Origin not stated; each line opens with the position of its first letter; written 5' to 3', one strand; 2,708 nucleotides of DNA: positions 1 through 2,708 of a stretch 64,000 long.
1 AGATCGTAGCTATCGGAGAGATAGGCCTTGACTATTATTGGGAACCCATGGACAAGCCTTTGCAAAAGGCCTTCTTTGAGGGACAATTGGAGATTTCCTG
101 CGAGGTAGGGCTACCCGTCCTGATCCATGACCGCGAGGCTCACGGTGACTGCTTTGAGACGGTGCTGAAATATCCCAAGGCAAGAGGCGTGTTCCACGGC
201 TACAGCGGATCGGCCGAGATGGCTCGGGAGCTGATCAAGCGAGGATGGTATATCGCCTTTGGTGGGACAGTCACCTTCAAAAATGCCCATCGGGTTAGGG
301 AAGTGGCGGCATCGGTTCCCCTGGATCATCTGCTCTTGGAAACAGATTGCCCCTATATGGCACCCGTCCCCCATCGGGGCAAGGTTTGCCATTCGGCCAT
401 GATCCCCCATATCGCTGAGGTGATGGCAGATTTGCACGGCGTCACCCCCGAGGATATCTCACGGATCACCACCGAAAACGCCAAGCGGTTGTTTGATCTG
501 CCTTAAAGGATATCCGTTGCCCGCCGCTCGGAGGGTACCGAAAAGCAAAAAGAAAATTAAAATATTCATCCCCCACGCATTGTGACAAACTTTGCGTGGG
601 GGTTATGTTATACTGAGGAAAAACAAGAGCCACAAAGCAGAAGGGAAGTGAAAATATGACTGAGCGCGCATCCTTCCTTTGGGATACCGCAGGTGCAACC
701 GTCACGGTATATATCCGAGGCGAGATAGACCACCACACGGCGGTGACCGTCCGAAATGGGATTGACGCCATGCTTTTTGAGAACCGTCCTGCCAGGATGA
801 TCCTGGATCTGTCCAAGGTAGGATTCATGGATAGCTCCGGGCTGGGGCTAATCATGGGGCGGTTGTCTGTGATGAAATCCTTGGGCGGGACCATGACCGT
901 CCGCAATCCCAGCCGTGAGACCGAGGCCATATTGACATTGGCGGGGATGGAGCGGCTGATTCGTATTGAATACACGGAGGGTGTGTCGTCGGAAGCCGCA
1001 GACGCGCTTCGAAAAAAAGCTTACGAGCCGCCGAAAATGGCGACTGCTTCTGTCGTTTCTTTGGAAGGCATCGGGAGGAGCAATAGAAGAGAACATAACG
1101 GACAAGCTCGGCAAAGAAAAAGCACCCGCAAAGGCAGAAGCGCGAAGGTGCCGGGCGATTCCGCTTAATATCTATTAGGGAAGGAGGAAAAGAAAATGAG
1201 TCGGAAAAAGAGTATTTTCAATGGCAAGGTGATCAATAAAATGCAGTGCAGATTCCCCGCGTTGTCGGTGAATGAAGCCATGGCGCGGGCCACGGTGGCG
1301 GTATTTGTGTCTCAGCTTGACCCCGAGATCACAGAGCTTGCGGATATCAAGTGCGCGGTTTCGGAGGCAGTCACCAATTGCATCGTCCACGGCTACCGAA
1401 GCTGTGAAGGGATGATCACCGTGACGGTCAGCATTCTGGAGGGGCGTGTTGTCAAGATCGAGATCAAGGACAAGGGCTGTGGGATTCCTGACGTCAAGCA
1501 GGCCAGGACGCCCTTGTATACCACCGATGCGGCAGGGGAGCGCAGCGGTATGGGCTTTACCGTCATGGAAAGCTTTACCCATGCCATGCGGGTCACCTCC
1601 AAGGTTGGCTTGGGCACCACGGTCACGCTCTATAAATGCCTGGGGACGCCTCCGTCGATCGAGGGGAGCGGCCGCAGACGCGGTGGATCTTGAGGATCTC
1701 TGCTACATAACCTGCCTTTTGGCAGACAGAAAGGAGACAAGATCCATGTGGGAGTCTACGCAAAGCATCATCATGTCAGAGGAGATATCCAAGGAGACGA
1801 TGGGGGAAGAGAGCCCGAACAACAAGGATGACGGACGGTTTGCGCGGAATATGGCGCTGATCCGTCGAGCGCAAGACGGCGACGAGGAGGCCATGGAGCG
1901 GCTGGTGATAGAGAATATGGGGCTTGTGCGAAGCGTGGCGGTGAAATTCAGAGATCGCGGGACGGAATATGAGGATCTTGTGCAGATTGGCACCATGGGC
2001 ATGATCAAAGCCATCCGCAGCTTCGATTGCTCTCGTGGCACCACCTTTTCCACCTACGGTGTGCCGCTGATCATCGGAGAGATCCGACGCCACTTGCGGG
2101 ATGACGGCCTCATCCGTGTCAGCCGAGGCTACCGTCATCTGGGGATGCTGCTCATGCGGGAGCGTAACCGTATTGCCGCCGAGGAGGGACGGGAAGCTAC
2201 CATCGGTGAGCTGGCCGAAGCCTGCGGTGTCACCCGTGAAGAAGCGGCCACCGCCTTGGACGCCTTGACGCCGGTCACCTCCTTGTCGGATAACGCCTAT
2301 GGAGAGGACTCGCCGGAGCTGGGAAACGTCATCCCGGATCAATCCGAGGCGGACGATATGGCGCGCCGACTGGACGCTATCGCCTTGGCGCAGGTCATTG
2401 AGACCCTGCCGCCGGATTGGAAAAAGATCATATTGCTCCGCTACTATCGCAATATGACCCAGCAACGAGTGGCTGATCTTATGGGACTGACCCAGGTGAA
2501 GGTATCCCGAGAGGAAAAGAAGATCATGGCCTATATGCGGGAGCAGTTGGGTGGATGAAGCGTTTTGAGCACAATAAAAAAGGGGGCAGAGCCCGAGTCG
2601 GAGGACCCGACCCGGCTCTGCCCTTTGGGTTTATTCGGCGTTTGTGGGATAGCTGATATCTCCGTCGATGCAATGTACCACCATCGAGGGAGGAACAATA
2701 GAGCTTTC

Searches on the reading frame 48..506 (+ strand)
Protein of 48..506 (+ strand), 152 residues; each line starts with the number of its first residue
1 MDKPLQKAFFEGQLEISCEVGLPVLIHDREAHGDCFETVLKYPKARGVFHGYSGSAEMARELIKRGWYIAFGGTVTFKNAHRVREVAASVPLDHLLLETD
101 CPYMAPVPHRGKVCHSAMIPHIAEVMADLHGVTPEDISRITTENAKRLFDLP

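Call 57: search_protein_families(library=pfam, proteins=[window:48-506:+], max_evalue=0.00001)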
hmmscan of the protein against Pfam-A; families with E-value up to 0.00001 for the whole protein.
window:48-506:+ (152 aa): 1 family
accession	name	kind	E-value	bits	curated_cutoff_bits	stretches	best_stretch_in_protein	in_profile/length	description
PF01026.27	TatD_DNase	-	5.7e-50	170.5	27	1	3-150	104-253/253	TatD related DNase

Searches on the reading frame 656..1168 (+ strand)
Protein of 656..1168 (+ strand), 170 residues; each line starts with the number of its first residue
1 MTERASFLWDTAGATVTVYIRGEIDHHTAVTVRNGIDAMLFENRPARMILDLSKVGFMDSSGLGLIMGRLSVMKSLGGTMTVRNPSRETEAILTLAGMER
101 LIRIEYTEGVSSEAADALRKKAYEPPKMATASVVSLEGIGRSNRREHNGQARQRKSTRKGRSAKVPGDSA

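Call 57: search_protein_families(library=pfam, proteins=[window:656-1168:+], max_evalue=0.00001)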
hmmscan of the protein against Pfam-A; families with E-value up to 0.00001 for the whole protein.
window:656-1168:+ (170 aa): 2 families
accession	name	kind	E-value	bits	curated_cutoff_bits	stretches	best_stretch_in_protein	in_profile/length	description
PF01740.26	STAS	-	2.6e-17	62.9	22.6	1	15-108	10-103/106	STAS domain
PF13466.11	STAS_2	-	5.6e-11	42.9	29.2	1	20-99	3-80/80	STAS domain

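Call 86: find_encoding_contigs(protein=window:656-1168:+, flank=10000, max_places=2)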
Protein window:656-1168:+ (170 aa): 16 contigs read that carry it; 2 places shown.
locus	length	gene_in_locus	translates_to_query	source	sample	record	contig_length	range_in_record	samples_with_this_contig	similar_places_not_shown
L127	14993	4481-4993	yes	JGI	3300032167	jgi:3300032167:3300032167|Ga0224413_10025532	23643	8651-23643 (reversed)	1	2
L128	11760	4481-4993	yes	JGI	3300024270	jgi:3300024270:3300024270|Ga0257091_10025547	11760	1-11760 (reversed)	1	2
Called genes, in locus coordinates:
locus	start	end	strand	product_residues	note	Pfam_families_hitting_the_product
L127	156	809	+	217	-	PF12844:HTH_19 (weak), PF13560:HTH_31, PF01381:HTH_3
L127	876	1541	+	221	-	PF01222:ERG4_ERG24, PF04140:ICMT, PF04191:PEMT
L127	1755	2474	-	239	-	PF00702:Hydrolase, PF13419:HAD_2 (weak)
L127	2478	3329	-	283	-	PF02645:DegV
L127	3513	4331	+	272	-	PF01026:TatD_DNase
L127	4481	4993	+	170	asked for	PF01740:STAS, PF13466:STAS_2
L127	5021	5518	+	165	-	PF13581:HATPase_c_2, PF02518:HATPase_c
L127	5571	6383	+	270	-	PF04542:Sigma70_r2, PF13545:HTH_Crp_2 (faint), PF04539:Sigma70_r3 (faint), PF08281:Sigma70_r4_2 (weak), PF04545:Sigma70_r4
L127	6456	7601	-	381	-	-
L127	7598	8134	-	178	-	PF04542:Sigma70_r2, PF08281:Sigma70_r4_2 (weak), PF04545:Sigma70_r4 (weak)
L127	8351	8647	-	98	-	PF06961:DUF1294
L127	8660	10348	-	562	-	PF00749:tRNA-synt_1c, PF03950:tRNA-synt_1c_C, PF20974:tRNA-synt_1c_C2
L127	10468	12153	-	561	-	PF00749:tRNA-synt_1c, PF19269:Anticodon_2 (weak)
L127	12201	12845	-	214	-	PF00753:Lactamase_B, PF12706:Lactamase_B_2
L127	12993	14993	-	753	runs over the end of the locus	PF00496:SBP_bac_5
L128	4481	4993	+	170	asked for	PF01740:STAS, PF13466:STAS_2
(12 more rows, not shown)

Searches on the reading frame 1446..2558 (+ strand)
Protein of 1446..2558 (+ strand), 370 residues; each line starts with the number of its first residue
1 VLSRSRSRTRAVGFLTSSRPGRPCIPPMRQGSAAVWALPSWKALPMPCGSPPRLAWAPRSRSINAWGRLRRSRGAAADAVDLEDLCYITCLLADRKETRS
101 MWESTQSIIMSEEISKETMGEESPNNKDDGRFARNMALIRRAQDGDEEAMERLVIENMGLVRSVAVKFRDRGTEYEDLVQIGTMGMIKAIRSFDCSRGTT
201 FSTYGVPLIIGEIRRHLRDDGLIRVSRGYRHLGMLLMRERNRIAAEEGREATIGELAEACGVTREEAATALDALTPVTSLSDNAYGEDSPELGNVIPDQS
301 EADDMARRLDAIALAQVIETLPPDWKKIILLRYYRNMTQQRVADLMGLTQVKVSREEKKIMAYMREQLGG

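Call 57: search_protein_families(library=pfam, proteins=[window:1446-2558:+], max_evalue=0.00001)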
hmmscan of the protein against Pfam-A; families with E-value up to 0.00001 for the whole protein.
window:1446-2558:+ (370 aa): 4 families
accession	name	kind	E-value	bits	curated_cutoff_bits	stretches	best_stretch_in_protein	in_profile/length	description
PF04542.20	Sigma70_r2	-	1.2e-16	60.6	24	1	154-220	2-68/71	Sigma-70 region 2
PF04545.22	Sigma70_r4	-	2.1e-11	43.6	24.1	1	318-365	2-49/50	Sigma-70, region 4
PF08281.18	Sigma70_r4_2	-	1.6e-06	28.1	25.7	1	313-353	3-43/54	Sigma-70, region 4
PF04539.22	Sigma70_r3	-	6.7e-06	26.6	25.3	0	238-302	8-72/78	Sigma-70 region 3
